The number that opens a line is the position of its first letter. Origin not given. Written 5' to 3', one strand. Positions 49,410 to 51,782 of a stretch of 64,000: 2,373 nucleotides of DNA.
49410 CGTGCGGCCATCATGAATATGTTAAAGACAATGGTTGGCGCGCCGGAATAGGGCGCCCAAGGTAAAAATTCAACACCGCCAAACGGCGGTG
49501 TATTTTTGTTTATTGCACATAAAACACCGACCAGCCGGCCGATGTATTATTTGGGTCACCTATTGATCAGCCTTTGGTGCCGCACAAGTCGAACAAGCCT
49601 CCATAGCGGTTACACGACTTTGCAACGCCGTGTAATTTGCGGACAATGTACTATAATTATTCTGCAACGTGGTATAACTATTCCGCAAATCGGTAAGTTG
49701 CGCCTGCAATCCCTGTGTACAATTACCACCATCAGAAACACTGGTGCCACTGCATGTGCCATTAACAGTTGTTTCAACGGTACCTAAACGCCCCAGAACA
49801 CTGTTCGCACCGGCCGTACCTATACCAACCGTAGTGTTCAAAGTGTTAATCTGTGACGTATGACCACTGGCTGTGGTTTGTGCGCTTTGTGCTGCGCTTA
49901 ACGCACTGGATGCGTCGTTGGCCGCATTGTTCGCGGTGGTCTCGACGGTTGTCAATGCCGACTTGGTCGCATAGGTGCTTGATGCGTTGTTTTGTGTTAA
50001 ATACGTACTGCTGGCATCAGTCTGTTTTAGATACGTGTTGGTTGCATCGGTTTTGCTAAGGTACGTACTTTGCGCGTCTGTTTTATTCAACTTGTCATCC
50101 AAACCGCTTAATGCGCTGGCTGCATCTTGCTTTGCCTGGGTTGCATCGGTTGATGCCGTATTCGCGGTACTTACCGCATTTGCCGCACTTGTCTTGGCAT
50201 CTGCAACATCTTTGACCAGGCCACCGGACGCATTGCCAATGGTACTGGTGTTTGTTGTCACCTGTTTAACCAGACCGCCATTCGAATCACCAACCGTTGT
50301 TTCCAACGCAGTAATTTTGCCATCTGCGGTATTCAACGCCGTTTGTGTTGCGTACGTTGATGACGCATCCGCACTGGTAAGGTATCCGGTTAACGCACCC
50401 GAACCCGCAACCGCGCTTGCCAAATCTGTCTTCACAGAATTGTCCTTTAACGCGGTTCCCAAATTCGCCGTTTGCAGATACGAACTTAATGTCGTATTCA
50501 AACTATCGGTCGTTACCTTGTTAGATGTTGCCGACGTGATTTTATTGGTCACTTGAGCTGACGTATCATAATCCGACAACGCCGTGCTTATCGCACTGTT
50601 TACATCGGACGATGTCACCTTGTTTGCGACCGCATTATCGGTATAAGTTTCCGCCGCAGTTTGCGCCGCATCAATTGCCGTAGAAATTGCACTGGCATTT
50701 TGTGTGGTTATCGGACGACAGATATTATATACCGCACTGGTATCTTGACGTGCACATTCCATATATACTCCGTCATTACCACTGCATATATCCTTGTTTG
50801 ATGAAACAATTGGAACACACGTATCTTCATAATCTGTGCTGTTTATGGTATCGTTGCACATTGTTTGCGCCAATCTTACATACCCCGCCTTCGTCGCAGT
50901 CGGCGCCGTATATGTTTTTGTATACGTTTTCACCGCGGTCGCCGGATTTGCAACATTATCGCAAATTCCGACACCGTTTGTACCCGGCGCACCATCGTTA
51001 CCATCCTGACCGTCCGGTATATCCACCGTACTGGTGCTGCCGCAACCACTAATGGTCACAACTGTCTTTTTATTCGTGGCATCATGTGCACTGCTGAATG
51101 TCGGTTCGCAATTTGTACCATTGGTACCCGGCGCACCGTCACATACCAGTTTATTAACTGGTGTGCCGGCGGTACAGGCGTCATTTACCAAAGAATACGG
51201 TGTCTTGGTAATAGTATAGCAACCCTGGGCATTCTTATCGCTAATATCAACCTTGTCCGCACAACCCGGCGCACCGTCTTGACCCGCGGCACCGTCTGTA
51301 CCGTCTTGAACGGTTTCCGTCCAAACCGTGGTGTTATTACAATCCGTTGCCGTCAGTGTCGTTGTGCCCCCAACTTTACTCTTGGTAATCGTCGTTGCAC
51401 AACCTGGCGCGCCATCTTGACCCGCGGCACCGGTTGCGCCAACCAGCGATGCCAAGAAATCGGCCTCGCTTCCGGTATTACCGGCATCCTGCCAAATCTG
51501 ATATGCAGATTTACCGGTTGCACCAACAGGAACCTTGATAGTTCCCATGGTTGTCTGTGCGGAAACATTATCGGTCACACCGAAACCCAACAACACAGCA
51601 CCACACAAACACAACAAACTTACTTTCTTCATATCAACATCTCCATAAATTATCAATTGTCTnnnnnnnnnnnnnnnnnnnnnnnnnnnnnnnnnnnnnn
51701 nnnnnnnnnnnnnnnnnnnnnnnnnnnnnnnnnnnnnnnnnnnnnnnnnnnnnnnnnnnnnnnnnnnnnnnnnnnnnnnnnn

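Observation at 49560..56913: Four-gene cluster encoding large secreted collagen-like / coiled-coil fibre proteins with paralogous Cys-paired modules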

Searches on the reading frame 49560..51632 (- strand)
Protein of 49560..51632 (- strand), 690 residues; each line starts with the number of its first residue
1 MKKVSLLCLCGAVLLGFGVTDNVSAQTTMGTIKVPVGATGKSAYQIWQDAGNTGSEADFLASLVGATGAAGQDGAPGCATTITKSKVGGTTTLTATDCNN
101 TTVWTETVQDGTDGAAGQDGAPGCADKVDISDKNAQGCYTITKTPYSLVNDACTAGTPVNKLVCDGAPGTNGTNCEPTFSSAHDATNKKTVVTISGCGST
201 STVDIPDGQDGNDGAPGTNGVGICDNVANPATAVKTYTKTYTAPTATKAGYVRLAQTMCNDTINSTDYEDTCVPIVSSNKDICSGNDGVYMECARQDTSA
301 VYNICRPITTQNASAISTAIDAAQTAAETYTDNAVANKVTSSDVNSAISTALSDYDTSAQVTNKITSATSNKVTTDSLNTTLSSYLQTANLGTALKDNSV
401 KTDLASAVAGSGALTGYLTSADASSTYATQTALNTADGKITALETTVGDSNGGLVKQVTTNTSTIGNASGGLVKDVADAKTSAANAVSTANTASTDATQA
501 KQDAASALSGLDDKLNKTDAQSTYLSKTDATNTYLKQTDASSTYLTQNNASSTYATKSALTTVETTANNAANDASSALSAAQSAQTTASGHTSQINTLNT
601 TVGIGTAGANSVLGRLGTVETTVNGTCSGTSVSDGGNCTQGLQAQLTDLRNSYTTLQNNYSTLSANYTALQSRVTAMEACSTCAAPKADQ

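Call 3: search_protein_families(library=pfam, proteins=[window:49560-51632:-], max_evalue=0.1)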
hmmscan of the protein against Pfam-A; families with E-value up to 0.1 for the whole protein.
window:49560-51632:- (690 aa): 3 families
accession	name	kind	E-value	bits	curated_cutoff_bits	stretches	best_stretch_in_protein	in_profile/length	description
PF11839.13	Alanine_zipper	-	0.0045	17.7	23.1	1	471-519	12-60/69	Alanine-zipper, major outer membrane lipoprotein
PF18185.7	STALD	-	0.055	13.3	24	0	18-52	137-171/211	Sir2- and TIR-associating SLOG family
PF01391.23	Collagen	-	0.09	13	27.2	0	111-123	37-49/60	Collagen triple helix repeat (20 copies)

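Call 4: search_protein_families(library=ncbifam, proteins=[window:49560-51632:-], max_evalue=0.1)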
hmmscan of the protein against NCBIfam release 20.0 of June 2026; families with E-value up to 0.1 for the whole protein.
window:49560-51632:- (690 aa): 1 family
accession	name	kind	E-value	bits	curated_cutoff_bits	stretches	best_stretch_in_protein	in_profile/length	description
NF040598.1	Ala_zip_lipo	subfamily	0.0044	17.5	43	1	441-517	10-86/90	Lpp/OprI family alanine-zipper lipoprotein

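Call 9: find_homologous_proteins(query=window:49560-51632:-)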
Query window:49560-51632:- (690 aa): 166 proteins with E <= 0.001 among 8000 candidates; the best 120 are listed.
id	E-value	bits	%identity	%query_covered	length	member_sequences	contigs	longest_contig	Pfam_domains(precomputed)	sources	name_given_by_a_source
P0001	0.0e+0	1409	88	100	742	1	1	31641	-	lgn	-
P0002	0.0e+0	1073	76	93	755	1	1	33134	-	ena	-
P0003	6.3e-269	913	64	96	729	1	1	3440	-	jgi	jgi:hypothetical protein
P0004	2.7e-232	792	55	100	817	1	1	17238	-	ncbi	-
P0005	3.5e-198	679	55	100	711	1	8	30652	-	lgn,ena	-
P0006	8.5e-156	539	56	83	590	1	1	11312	-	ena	-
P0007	5.6e-144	500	85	31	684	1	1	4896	-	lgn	-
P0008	4.0e-139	484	47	94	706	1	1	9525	-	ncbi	-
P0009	2.4e-100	356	77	18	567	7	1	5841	PF11839.14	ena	-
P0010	4.7e-75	272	31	27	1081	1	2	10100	PF01391.24,PF01477.29,PF11154.14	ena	-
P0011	3.7e-68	249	56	27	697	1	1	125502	-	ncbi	-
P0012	2.1e-64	237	38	46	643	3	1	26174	-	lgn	-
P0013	4.8e-58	216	53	27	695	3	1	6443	-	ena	-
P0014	5.8e-57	212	55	24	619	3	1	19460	-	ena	-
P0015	1.5e-55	208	33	25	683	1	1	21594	PF01391.24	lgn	-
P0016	1.9e-52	198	31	100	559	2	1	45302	-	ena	-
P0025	1.6e-36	145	48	16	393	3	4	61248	-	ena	-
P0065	1.7e-22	99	32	27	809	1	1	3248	PF01391.24,PF13884.12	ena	-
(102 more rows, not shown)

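Call 14: find_encoding_contigs(protein=P0016, flank=10000, max_places=1)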
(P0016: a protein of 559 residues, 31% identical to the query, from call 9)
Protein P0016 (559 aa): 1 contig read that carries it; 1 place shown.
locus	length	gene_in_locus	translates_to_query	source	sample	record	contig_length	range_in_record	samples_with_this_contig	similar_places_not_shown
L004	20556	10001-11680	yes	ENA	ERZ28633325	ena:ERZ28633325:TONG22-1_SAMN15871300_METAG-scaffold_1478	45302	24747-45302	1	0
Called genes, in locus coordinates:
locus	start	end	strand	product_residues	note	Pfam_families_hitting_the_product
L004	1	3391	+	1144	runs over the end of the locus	PF02811:PHP, PF07733:DNA_pol3_alpha, PF17657:DNA_pol3_finger, PF14579:HHH_6, PF01336:tRNA_anti-codon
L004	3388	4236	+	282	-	PF01795:Methyltransf_5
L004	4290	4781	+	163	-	-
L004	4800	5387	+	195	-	-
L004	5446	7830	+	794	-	-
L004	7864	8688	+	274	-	-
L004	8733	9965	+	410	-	-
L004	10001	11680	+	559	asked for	-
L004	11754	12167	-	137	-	PF01381:HTH_3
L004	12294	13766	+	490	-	PF01676:Metalloenzyme, PF06415:iPGM_N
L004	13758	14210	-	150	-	PF00383:dCMP_cyt_deam_1, PF14437:MafB19-deam, PF14439:Bd3614-deam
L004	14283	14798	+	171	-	PF03602:Cons_hypoth95, PF05175:MTS (weak)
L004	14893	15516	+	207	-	PF01386:Ribosomal_L25p, PF14693:Ribosomal_TL5_C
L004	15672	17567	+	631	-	PF00012:HSP70, PF06723:MreB_Mbl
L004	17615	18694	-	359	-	PF00365:PFK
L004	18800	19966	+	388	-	PF01476:LysM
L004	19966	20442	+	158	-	PF01844:HNH, PF14279:HNH_5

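Call 15: find_encoding_contigs(protein=P0025, flank=10000, max_places=1)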
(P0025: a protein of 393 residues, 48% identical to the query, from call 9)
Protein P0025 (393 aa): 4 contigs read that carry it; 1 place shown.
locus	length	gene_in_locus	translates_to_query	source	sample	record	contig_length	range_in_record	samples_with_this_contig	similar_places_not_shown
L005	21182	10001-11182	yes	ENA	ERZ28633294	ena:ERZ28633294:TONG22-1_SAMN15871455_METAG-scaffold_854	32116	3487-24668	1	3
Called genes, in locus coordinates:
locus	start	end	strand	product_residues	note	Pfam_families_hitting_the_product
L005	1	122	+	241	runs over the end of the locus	PF01636:APH (weak)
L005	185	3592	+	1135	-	PF02811:PHP, PF07733:DNA_pol3_alpha, PF17657:DNA_pol3_finger, PF14579:HHH_6, PF01336:tRNA_anti-codon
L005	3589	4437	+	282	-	PF01795:Methyltransf_5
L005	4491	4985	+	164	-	-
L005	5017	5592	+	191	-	-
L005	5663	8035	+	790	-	-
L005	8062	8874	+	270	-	-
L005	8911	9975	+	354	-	-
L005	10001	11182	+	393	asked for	-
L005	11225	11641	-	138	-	PF01381:HTH_3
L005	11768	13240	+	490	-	PF01676:Metalloenzyme, PF06415:iPGM_N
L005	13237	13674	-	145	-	PF00383:dCMP_cyt_deam_1, PF14437:MafB19-deam, PF14439:Bd3614-deam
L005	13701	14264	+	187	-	PF03602:Cons_hypoth95, PF02005:TRM (weak), PF02086:MethyltransfD12 (faint), PF05175:MTS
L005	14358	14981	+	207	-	PF01386:Ribosomal_L25p, PF14693:Ribosomal_TL5_C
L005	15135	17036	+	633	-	PF00012:HSP70, PF06723:MreB_Mbl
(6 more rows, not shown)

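Call 16: find_encoding_contigs(protein=P0011, flank=10000, max_places=1)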
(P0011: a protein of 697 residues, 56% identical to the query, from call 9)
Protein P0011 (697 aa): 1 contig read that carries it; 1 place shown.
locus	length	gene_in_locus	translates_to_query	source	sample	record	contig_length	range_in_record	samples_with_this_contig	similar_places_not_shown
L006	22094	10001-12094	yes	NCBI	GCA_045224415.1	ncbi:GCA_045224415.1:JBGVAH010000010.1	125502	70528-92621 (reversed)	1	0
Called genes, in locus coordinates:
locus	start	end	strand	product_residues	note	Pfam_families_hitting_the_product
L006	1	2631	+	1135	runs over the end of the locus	PF02811:PHP, PF07733:DNA_pol3_alpha, PF17657:DNA_pol3_finger, PF14579:HHH_6, PF01336:tRNA_anti-codon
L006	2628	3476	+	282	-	PF01795:Methyltransf_5, PF13649:Methyltransf_25 (weak), PF13847:Methyltransf_31 (faint)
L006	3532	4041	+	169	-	-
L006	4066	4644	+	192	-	-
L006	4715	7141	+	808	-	-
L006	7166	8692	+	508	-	-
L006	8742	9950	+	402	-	-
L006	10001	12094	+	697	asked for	-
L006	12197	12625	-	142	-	PF01381:HTH_3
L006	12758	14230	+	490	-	PF01676:Metalloenzyme, PF06415:iPGM_N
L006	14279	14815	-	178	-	-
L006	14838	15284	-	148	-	PF00383:dCMP_cyt_deam_1, PF14437:MafB19-deam, PF14439:Bd3614-deam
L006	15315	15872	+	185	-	PF03602:Cons_hypoth95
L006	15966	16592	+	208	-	PF01386:Ribosomal_L25p, PF14693:Ribosomal_TL5_C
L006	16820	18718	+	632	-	PF00012:HSP70, PF06723:MreB_Mbl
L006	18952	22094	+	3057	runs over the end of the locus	-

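Call 17: search_protein_families(library=phrogs, proteins=[window:49560-51632:-], max_evalue=0.01)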
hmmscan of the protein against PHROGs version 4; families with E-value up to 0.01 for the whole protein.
window:49560-51632:- (690 aa): 4 families
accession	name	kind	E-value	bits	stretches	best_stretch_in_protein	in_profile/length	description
phrog_25979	-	unknown function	4.4e-07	30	1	37-132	177-275/521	-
phrog_19976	-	tail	7.5e-06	26.6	1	36-93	105-162/256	tail assembly protein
phrog_26303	-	unknown function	0.0021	19.7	0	39-128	10-97/114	-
phrog_18185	-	tail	0.0067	16.9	1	447-595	100-242/399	tail fiber protein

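Call 18: search_solved_structures(query=window:49560-51632:-, max_evalue=1)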
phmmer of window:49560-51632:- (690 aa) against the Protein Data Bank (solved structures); distinct sequences matched with E-value up to 1: 0.

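Call 30: search_dna_similar(query=window:49560-51632:-, collection=phages, mode=protein, max_rows=15)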
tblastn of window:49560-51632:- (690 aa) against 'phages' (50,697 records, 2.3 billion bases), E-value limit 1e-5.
Records with a match: 3; places in all: 3; records where one place covers at least 80% of the query: 0.
Best place of each record, by identity: 60-80% 2; <60% 1.
By first word of the organism name: Pseudomonas 3.
By host as written in the record: Pseudomonas aeruginosa 2; Pseudomonas syringae pv. tomato str. DC3000 1.
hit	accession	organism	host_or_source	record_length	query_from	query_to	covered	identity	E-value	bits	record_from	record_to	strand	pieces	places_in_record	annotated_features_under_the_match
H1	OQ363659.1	Pseudomonas phage D6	Pseudomonas syringae pv. tomato str. ...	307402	37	85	7%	59.2%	1e-5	55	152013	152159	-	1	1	virion structural protein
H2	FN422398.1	Pseudomonas phage LUZ7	Pseudomonas aeruginosa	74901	38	78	6%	68.3%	7e-7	59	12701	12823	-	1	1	hypothetical protein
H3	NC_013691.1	Pseudomonas phage LUZ7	Pseudomonas aeruginosa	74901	38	78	6%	68.3%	7e-7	59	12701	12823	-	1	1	tail protein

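Call 36: find_encoding_contigs(protein=P0001, flank=10000, max_places=2)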
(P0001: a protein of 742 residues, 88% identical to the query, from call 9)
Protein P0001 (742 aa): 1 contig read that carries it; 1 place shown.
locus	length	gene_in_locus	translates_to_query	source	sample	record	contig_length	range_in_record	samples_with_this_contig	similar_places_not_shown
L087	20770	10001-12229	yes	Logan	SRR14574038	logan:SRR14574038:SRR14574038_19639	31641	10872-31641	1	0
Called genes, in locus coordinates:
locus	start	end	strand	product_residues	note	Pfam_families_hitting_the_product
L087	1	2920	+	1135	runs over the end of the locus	PF02811:PHP, PF07733:DNA_pol3_alpha, PF17657:DNA_pol3_finger, PF14579:HHH_6, PF01336:tRNA_anti-codon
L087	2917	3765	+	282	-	PF01795:Methyltransf_5, PF13649:Methyltransf_25 (weak), PF13847:Methyltransf_31 (faint)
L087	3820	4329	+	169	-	-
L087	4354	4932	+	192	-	-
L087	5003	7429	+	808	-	-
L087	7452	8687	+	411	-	-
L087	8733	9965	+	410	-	-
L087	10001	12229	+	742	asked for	-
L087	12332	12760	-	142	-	PF01381:HTH_3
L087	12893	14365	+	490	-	PF01676:Metalloenzyme, PF06415:iPGM_N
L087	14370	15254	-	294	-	-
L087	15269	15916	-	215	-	-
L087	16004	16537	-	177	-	-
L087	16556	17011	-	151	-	PF00383:dCMP_cyt_deam_1, PF14437:MafB19-deam, PF14439:Bd3614-deam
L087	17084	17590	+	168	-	PF03602:Cons_hypoth95, PF05175:MTS (weak)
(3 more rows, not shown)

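Call 37: find_encoding_contigs(protein=P0002, flank=10000, max_places=2)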
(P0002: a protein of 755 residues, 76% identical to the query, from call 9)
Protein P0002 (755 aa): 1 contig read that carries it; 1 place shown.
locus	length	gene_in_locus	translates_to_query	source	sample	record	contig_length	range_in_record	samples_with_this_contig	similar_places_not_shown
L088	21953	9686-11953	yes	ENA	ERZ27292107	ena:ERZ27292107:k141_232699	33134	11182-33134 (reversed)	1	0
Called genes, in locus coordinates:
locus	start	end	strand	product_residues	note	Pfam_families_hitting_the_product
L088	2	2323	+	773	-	?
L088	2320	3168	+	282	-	PF01795:Methyltransf_5, PF13649:Methyltransf_25 (weak), PF13847:Methyltransf_31 (faint)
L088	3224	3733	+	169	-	-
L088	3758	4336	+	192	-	-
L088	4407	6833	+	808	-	-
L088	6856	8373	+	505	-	-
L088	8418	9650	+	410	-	-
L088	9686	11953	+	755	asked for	-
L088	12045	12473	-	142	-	PF01381:HTH_3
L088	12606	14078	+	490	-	PF01676:Metalloenzyme, PF06415:iPGM_N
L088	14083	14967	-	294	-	-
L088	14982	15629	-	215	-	-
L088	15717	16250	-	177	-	-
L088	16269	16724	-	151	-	PF00383:dCMP_cyt_deam_1, PF14437:MafB19-deam, PF14439:Bd3614-deam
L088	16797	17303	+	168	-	PF03602:Cons_hypoth95, PF02086:MethyltransfD12 (faint), PF05175:MTS (weak)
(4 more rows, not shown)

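Call 73: search_protein_families(library=pfam, proteins=[P0010, P0065], max_evalue=0.001)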
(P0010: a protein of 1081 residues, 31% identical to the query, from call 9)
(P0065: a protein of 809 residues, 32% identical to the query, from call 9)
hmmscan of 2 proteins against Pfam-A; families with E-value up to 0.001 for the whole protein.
P0010 (1081 aa): 3 families
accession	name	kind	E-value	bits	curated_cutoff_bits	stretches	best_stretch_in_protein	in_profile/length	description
PF01391.23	Collagen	-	8.6e-14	51.5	27.2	1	77-114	13-53/60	Collagen triple helix repeat (20 copies)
PF01477.28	PLAT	-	3.4e-09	37.9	23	0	408-434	1-30/117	PLAT/LH2 domain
PF11154.13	DUF2934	-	1.3e-07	31.6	22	0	227-243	10-27/37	Protein of unknown function (DUF2934)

P0065 (809 aa): 2 families
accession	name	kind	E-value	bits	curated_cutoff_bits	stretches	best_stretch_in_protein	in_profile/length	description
PF01391.23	Collagen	-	2.5e-12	46.8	27.2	1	277-310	22-55/60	Collagen triple helix repeat (20 copies)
PF13884.11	Peptidase_S74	-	1.2e-06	29.2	22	1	612-668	1-57/58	Chaperone of endosialidase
